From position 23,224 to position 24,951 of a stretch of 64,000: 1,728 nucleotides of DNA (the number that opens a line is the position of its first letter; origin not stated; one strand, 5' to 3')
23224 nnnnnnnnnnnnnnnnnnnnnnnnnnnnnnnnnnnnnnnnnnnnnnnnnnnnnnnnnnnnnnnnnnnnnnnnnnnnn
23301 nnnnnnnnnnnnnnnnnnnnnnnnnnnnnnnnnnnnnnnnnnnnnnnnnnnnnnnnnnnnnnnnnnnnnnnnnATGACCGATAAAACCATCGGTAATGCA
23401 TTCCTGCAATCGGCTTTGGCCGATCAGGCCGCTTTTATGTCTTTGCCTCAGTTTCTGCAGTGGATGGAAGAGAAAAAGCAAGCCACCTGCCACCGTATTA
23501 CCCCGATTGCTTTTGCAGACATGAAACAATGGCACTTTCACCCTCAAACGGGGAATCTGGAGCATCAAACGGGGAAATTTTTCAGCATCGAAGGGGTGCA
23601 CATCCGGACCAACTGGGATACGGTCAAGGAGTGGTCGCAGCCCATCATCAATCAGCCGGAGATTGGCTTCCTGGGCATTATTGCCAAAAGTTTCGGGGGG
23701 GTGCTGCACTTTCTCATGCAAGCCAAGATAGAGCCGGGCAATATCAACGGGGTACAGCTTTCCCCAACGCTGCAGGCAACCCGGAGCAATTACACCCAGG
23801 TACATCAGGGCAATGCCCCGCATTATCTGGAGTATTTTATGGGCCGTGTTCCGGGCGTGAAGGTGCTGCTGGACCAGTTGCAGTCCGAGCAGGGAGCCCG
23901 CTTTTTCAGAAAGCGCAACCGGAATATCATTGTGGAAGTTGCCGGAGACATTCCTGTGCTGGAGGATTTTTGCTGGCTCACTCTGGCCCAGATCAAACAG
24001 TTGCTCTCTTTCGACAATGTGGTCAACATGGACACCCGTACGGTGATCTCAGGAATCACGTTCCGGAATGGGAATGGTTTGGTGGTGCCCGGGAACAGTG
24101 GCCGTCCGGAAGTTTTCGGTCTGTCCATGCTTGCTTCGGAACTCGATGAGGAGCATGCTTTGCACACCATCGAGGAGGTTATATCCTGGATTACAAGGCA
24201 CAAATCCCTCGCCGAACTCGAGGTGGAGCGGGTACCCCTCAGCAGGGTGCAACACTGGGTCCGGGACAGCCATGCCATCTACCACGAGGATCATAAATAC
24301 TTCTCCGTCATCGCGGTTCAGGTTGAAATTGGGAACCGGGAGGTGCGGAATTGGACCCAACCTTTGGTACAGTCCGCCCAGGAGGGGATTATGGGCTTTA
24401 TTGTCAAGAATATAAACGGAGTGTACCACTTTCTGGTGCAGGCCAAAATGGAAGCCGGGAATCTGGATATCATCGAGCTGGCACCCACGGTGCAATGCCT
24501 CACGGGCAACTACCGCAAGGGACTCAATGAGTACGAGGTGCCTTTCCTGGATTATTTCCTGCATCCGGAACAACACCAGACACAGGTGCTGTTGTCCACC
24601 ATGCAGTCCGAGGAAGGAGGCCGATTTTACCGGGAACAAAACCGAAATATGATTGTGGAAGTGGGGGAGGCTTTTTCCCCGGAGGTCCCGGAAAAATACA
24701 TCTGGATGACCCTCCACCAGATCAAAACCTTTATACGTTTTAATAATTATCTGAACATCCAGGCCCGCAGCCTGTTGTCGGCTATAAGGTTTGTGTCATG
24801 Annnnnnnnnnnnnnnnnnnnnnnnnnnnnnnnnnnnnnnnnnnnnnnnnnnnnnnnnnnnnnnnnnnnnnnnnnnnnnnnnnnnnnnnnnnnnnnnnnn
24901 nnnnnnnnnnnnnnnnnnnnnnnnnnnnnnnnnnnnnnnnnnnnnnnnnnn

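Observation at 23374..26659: Complete dTDP-2,6-dideoxyhexose branch inside a Bacteroidota-type surface-glycan operon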

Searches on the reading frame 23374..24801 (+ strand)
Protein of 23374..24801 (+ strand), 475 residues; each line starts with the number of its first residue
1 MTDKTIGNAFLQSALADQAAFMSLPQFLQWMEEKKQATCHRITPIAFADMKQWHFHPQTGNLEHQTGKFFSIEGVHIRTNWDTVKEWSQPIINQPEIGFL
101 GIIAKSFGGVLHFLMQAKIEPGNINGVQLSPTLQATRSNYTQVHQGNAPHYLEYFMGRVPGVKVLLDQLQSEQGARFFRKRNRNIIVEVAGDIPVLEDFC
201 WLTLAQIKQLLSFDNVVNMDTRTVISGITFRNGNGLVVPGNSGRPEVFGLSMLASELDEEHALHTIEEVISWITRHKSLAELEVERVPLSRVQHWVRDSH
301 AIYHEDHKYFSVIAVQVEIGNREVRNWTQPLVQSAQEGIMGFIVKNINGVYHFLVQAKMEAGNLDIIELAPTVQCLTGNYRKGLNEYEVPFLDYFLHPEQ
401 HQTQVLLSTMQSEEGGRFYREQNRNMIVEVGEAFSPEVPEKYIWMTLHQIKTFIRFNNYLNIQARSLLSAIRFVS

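Call 3: search_protein_families(library=pfam, proteins=[window:23374-24801:+], max_evalue=0.001)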
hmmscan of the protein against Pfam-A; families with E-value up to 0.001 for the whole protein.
window:23374-24801:+ (475 aa): 1 family
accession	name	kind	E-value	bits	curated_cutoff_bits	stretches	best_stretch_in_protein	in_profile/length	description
PF03559.20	Hexose_dehydrat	-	9.7e-158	521.9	25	2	26-227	3-202/203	NDP-hexose 2,3-dehydratase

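Call 4: search_protein_families(library=ncbifam, proteins=[window:23374-24801:+], max_evalue=0.001)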
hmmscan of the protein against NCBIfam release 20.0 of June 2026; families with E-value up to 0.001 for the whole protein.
window:23374-24801:+ (475 aa): 0 families

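Call 5: search_solved_structures(query=window:23374-24801:+, max_evalue=0.001, show_alignments=1)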
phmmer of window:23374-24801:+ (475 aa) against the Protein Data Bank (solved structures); distinct sequences matched with E-value up to 0.001: 1.
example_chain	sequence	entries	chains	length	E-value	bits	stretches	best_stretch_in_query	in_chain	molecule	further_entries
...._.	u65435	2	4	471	7.5e-116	390.9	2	19-231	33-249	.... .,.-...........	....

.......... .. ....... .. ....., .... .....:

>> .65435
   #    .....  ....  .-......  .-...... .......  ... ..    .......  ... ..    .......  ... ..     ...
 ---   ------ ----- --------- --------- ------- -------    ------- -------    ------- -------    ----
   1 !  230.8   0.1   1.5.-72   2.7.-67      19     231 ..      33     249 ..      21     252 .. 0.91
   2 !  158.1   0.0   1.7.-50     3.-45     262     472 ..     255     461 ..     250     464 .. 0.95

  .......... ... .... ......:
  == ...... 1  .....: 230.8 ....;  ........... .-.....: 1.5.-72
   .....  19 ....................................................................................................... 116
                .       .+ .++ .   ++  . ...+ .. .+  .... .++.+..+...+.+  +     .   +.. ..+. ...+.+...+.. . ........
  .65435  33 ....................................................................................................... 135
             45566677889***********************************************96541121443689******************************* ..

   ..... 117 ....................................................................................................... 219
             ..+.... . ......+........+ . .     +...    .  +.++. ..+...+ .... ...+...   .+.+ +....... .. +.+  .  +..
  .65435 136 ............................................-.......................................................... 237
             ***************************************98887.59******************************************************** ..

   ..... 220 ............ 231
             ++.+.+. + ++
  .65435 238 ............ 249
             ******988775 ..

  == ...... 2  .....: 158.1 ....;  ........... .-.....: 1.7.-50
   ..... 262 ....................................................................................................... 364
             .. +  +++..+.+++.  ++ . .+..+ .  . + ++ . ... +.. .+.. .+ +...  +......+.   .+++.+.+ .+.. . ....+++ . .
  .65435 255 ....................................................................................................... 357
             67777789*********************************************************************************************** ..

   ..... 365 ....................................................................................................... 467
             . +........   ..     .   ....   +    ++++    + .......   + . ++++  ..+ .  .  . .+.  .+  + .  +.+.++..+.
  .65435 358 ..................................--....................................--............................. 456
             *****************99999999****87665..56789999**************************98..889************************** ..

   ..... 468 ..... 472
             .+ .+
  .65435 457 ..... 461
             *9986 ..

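Call 12: find_homologous_proteins(query=window:23374-24801:+, max_evalue=1e-20)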
Query window:23374-24801:+ (475 aa): 7995 proteins with E <= 1e-20 among 8000 candidates; the best 120 are listed.
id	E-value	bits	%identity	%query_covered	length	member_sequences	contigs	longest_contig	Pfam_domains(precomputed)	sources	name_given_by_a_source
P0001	0.0e+0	1092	100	100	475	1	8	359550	PF03559.21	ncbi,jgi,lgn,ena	-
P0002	4.2e-223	759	73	95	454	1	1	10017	PF03559.21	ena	-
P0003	1.1e-220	751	67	100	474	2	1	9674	PF03559.21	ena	-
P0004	1.1e-216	738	69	98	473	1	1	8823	PF03559.21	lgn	-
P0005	2.1e-213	727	67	99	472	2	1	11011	PF03559.21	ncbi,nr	ncbi:NDP-hexose 2,3-dehydratase family protein [Vicingaceae bacterium]|nr:NDP-hexose 2,3-dehydratase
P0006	4.9e-213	726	67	98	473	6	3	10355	PF03559.21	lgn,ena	-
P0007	7.6e-213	726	67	99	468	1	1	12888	PF03559.21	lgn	-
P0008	1.5e-212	725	66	99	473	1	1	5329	PF03559.21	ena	-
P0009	1.6e-212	725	67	99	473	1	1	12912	PF03559.21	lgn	-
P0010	2.0e-212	724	66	99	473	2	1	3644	PF03559.21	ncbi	-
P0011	2.3e-212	724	67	98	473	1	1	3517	PF03559.21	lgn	-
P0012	2.8e-212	724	67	99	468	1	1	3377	PF03559.21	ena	-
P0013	5.5e-212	723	67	99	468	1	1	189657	PF03559.21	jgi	jgi:oxidase EvaA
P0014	7.0e-212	722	66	100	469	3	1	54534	PF03559.21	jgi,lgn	jgi:oxidase EvaA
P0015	1.4e-211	721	67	98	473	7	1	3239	PF03559.21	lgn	-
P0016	1.5e-211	721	67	99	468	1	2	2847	PF03559.21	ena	-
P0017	1.7e-211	721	67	99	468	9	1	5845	PF03559.21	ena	-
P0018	3.4e-211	720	67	100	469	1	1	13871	PF03559.21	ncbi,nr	ncbi:MAG: NDP-hexose 2,3-dehydratase family protein [Flavobacteriales bacterium]|nr:NDP-hexose 2,3-d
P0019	3.9e-211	720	67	99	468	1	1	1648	PF03559.21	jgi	jgi:oxidase EvaA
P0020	5.9e-211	719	66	99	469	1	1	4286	PF03559.21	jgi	-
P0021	7.4e-211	719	67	98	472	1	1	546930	PF03559.21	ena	-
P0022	8.4e-211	719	67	98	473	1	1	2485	PF03559.21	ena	-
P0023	8.6e-211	719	67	99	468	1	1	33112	PF03559.21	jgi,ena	-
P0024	1.1e-210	719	66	99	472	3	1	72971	PF03559.21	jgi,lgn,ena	-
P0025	1.3e-210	718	67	99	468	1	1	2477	PF03559.21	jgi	-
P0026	2.2e-210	717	66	98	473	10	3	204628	PF03559.21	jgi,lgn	-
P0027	2.9e-210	717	66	99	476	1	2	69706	PF03559.21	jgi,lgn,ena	-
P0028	3.4e-210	717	66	98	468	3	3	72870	PF03559.21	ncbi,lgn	-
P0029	4.2e-210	717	67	99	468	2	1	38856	PF03559.21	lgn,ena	-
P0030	5.8e-210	716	67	99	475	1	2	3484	PF03559.21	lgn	-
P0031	1.2e-209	715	66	99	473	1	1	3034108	PF03559.21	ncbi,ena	-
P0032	2.5e-209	714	67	99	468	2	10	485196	PF03559.21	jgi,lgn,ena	-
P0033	2.9e-209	714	67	98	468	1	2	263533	PF03559.21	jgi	jgi:dTDP-4-dehydro-6-deoxy-alpha-D-glucopyranose 2,3-dehydratase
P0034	3.5e-209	714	65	100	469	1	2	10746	PF03559.21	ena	-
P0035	3.8e-209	713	65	100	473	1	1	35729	PF03559.21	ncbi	-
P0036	6.4e-209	713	66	100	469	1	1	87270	PF03559.21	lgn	-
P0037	2.1e-208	711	65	99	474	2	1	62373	PF03559.21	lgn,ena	-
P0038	2.3e-208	711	66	99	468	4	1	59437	PF03559.21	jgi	jgi:oxidase EvaA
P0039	2.4e-208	711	67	98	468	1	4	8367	PF03559.21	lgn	-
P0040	2.8e-208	711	65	99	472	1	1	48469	PF03559.21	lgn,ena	-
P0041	4.2e-208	710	66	99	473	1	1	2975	PF03559.21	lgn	-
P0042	4.9e-208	710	65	99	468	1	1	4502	PF03559.21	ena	-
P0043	5.6e-208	710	66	98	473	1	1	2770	PF03559.21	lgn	-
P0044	6.2e-208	709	65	99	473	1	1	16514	PF03559.21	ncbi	-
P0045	6.4e-208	709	70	93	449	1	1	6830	PF03559.21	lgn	-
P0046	9.1e-208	709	66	99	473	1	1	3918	PF03559.21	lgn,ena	-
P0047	1.1e-207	709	66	100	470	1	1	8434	PF03559.21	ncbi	-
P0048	1.3e-207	708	65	99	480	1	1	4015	PF03559.21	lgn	-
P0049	1.4e-207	708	65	100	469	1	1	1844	PF03559.21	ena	-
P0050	1.8e-207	708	65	99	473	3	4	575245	PF03559.21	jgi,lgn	jgi:dTDP-4-dehydro-6-deoxy-alpha-D-glucopyranose 2,3-dehydratase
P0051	2.1e-207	708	66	98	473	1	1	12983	PF03559.21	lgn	-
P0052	2.3e-207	708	66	98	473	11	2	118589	PF03559.21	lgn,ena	-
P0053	3.3e-207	707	65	99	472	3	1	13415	PF03559.21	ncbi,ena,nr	ncbi:MAG: NDP-hexose 2,3-dehydratase [Flavobacteriales bacterium CG_4_10_14_0_2_um_filter_32_8]|nr:M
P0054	3.3e-207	707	65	99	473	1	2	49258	PF03559.21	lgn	-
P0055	3.4e-207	707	64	99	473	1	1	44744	PF03559.21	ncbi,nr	ncbi:MAG: NDP-hexose 2,3-dehydratase family protein [Vicingus serpentipes]|nr:NDP-hexose 2,3-dehydra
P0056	3.8e-207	707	65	98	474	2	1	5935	PF03559.21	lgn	-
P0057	5.9e-207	706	65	100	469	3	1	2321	PF03559.21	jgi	-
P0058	1.2e-206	705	65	100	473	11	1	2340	PF03559.21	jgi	jgi:oxidase EvaA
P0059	2.1e-206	704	65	99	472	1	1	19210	PF03559.21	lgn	-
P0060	2.1e-206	704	67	98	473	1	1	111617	PF03559.21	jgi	-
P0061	2.7e-206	704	66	98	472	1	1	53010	PF03559.21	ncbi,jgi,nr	ncbi:MAG: NDP-hexose 2,3-dehydratase [Flavobacteriales bacterium]|nr:MAG: NDP-hexose 2,3-dehydratase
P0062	3.8e-206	703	65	99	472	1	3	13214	PF03559.21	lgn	-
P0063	4.3e-206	703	68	95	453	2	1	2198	PF03559.21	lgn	-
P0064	5.5e-206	703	65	98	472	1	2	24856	PF03559.21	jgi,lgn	jgi:oxidase EvaA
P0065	9.1e-206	702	65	98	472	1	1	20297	PF03559.21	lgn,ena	-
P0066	1.2e-205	702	66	98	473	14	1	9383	PF03559.21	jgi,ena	-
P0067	1.4e-205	702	65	99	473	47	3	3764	PF03559.21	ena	-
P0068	1.5e-205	702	64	100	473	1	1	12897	PF03559.21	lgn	-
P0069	2.2e-205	701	65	99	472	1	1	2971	PF03559.21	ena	-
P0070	5.6e-205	700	64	100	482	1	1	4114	PF03559.21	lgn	-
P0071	6.6e-205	699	65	99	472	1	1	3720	PF03559.21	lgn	-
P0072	7.1e-205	699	67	98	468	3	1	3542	PF03559.21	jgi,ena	-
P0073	8.2e-205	699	67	95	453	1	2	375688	PF03559.21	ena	-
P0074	2.3e-204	698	64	99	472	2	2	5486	PF03559.21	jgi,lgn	jgi:oxidase EvaA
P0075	2.9e-204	697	64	99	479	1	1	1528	PF03559.21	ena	-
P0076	6.9e-204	696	66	98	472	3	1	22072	PF03559.21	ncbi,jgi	jgi:oxidase EvaA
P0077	1.4e-203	695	64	99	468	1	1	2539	PF03559.21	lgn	-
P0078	4.3e-203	693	64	99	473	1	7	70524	PF03559.21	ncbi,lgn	-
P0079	5.5e-203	693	65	100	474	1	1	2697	PF03559.21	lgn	-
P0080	6.9e-203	693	64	99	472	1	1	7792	PF03559.21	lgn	-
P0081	7.1e-203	693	64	99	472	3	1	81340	PF03559.21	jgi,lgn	jgi:oxidase EvaA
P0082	9.5e-203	692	64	99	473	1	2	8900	PF03559.21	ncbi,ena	-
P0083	2.1e-202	691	63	99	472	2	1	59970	PF03559.21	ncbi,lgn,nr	ncbi:MAG: NDP-hexose 2,3-dehydratase family protein [Vicingaceae bacterium]|nr:NDP-hexose 2,3-dehydr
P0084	4.0e-202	690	67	94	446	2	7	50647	PF03559.21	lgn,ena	-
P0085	6.2e-202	690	64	99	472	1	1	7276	PF03559.21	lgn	-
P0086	7.9e-202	689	65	98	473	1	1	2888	PF03559.21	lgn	-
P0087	3.2e-199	681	62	100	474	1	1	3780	PF03559.21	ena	-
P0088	7.3e-199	679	64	98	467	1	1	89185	PF03559.21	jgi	jgi:dTDP-4-dehydro-6-deoxy-alpha-D-glucopyranose 2,3-dehydratase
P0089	5.7e-198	677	63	98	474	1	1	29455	PF03559.21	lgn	-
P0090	1.5e-197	675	64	98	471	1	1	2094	PF03559.21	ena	-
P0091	4.7e-197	674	63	98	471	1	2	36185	PF03559.21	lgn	-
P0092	6.6e-197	673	63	100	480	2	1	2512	PF03559.21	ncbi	-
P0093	1.1e-196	672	63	98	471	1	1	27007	PF03559.21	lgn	-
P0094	3.0e-196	671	63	100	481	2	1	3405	PF03559.21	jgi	-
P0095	4.0e-196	670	63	100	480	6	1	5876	PF03559.21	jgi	jgi:oxidase EvaA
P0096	1.1e-195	669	64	98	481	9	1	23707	PF03559.21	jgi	-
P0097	1.5e-195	669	63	100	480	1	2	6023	PF03559.21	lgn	-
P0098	1.6e-195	668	62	100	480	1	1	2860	PF03559.21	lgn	-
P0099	4.2e-195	667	68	89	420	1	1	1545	PF03559.21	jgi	-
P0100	5.7e-195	667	62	100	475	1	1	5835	PF03559.21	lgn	-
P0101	1.5e-194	665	63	99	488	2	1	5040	PF03559.21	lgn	-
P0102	1.7e-194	665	62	100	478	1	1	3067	PF03559.21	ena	-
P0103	5.0e-193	660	62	98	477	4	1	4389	PF03559.21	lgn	-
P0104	1.4e-192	659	62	100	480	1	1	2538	PF03559.21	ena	-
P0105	1.7e-192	658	63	99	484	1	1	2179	PF03559.21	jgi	-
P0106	3.1e-192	658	64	98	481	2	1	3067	PF03559.21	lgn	-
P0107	3.2e-192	658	61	100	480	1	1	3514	PF03559.21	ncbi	-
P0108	7.2e-192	656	62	99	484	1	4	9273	PF03559.21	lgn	-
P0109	1.5e-191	655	62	100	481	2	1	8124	PF03559.21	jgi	-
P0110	2.0e-191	655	63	98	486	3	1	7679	PF03559.21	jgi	jgi:oxidase EvaA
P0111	2.7e-191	655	60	98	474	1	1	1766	PF03559.21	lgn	-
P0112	3.5e-191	654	62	98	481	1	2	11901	PF03559.21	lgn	-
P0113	7.1e-191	653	61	98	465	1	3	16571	PF03559.21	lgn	-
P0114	2.8e-190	651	61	99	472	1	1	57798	PF03559.21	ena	-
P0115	4.9e-190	650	61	100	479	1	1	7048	PF03559.21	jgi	jgi:oxidase EvaA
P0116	4.9e-190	650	62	99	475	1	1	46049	PF03559.21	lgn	-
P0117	1.3e-189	649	62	99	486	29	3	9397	PF03559.21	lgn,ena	-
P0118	1.3e-189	649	61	100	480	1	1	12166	PF03559.21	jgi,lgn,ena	-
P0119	1.4e-189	649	63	98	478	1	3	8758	PF03559.21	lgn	-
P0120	1.8e-189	649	63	98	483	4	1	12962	PF03559.21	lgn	-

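Call 13: find_encoding_contigs(protein=P0001, flank=3000, max_places=4)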
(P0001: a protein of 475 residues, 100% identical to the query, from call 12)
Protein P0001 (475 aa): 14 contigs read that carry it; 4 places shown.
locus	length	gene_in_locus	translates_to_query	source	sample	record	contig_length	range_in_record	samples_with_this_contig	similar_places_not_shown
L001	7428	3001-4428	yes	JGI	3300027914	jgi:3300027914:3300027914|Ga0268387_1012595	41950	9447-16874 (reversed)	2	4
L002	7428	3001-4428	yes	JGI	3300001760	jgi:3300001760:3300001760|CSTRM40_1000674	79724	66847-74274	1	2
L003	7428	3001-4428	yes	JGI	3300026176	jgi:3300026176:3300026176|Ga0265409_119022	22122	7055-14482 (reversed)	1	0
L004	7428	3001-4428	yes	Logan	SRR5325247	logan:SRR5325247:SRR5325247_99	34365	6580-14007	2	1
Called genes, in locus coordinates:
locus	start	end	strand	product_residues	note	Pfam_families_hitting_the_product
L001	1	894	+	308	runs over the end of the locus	PF00535:Glycos_transf_2, PF10111:Glyco_tranf_2_2 (faint), PF13506:Glyco_transf_21 (weak), PF13641:Glyco_tranf_2_3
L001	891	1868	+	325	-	-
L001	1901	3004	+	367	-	PF13439:Glyco_transf_4 (weak), PF13579:Glyco_trans_4_4 (weak), PF00534:Glycos_transf_1, PF13692:Glyco_trans_1_4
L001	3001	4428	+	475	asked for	PF03559:Hexose_dehydrat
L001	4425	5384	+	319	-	PF01408:GFO_IDH_MocA, PF22725:GFO_IDH_MocA_C3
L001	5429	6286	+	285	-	PF01370:Epimerase, PF04321:RmlD_sub_bind, PF16363:GDP_Man_Dehyd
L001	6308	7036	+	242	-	PF00535:Glycos_transf_2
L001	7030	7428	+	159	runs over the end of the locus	-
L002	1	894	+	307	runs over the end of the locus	PF00535:Glycos_transf_2, PF10111:Glyco_tranf_2_2 (faint), PF13506:Glyco_transf_21 (weak), PF13641:Glyco_tranf_2_3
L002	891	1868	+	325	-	-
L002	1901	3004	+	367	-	PF13439:Glyco_transf_4 (weak), PF13579:Glyco_trans_4_4 (weak), PF00534:Glycos_transf_1, PF13692:Glyco_trans_1_4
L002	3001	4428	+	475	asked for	PF03559:Hexose_dehydrat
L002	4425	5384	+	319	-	PF01408:GFO_IDH_MocA, PF22725:GFO_IDH_MocA_C3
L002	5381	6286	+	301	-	PF01370:Epimerase, PF04321:RmlD_sub_bind, PF16363:GDP_Man_Dehyd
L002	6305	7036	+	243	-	PF00535:Glycos_transf_2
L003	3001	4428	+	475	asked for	PF03559:Hexose_dehydrat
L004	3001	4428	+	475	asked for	PF03559:Hexose_dehydrat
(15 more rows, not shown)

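Call 16: find_related_loci(query=A1, collection=genome_contigs, flank=10000)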
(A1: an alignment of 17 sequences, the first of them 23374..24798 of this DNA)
Query A1 (475 aa) in genome_contigs; peptide patterns used: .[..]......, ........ (x = any residue, [..] = any of these).
599 stretches matched a pattern (row limit reached: there are more); 552 encode a relative of the query (tblastn E <= 1e-3); the best 80 are kept; 80 distinct loci.
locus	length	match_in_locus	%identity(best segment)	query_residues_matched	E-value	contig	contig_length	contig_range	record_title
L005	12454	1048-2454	67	1-474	0e+0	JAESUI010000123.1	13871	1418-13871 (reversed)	MAG: Flavobacteriales bacterium isolate NORP337 CoAssembly_1547021, whole genome shotgun sequence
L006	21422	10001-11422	65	1-474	0e+0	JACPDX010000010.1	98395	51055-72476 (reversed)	MAG: Bacteroidetes bacterium isolate NC_groundwater_320_Ag_B-0.1um_33_10 GD18-4_B1_scaffold_88704, whole genome shotgun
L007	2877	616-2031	64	3-474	0e+0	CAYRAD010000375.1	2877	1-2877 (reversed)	MAG TPA_asm: uncultured Vicingus sp. isolate binchicken_co275_22 genome assembly, contig: NODE_80512_length_2877_cov_6.5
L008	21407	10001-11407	66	1-474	0e+0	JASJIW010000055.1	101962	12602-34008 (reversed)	MAG: Flavobacteriales bacterium isolate ArBW.bin.97 ArBW_k141_569074, whole genome shotgun sequence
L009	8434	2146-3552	66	1-474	0e+0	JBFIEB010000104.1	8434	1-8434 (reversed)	MAG: Vicingaceae bacterium isolate Mix_sand11.2021.09.D.68 k141_492075_length_8434_cov_11.0013, whole genome shotgun seq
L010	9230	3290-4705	66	3-473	0e+0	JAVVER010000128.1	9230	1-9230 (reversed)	MAG: Vicingaceae bacterium isolate TamC13-26 NODE_6371_length_9230_cov_6.527629, whole genome shotgun sequence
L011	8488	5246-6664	66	1-474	0e+0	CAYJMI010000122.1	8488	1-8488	MAG TPA_asm: uncultured Vicingus sp. isolate ERP124720_co1_76 genome assembly, contig: NODE_9474_length_8488_cov_4.77493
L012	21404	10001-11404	66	8-473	0e+0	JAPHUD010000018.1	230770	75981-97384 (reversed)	MAG: Flavobacteriales bacterium isolate N3M-Bin_4 c_000000019456, whole genome shotgun sequence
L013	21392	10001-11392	66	10-474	0e+0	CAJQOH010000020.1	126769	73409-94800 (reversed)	MAG: uncultured Flavobacteriales bacterium isolate 10_20180522_Bin_141_sub_1 genome assembly, contig: c_000007562955, wh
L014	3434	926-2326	67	8-474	0e+0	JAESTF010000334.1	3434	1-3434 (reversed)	MAG: Flavobacteriales bacterium isolate NORP307 CoAssembly_3980745, whole genome shotgun sequence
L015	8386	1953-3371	65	1-474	0e+0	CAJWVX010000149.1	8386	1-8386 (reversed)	MAG TPA_asm: uncultured Flavobacteriales bacterium isolate ERR599008_bin.73_MetaBAT_v2.12.1_MAG genome assembly, contig:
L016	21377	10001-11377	66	1-473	0e+0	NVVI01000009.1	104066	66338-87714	MAG: Flavobacteriales bacterium isolate NORP67 Contig_source1383C_566, whole genome shotgun sequence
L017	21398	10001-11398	67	8-473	0e+0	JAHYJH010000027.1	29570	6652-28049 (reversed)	MAG: Vicingaceae bacterium isolate KA17 NODE_823_length_29570_cov_8.479944, whole genome shotgun sequence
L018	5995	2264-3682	66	5-473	0e+0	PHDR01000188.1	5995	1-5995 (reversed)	MAG: Bacteroidetes bacterium HGW-Bacteroidetes-12 bjp_ig2158_scaffold_5251, whole genome shotgun sequence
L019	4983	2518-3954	61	1-474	0e+0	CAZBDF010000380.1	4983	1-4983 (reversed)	MAG TPA_asm: uncultured Lentimicrobiaceae bacterium isolate binchicken_co243_188 genome assembly, contig: NODE_17036_len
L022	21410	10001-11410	61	9-474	0e+0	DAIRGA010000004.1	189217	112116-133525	MAG TPA_asm: Bacteroidales bacterium isolate CTOTU29519 NODE_25_length_189217_cov_11.481873, whole genome shotgun sequen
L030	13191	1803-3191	59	3-474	0e+0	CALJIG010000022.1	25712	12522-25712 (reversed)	MAG TPA_asm: uncultured Ignavibacteria bacterium isolate SRR5576002_bin.35_CONCOCT_v1.1_MAG genome assembly, contig: ERZ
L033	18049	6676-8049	61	10-474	0e+0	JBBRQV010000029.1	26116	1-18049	MAG: Ignavibacteria bacterium isolate metawrap_la1_8 W_la1_8_k141_1123191L_26116_cov_10.0000, whole genome shotgun seque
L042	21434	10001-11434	58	5-475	2e-172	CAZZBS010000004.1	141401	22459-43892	MAG TPA_asm: uncultured Lentimicrobiaceae bacterium isolate SRP192927_co7_686 genome assembly, contig: NODE_101_length_1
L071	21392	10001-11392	56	10-473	8e-168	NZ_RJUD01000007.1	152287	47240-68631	Lacihabitans sp. CS3-21 jcf7180000035932, whole genome shotgun sequence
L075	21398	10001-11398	55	10-473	1e-166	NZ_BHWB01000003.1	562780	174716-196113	Bacteroides faecalis strain KCTC 15687 Contigs03, whole genome shotgun sequence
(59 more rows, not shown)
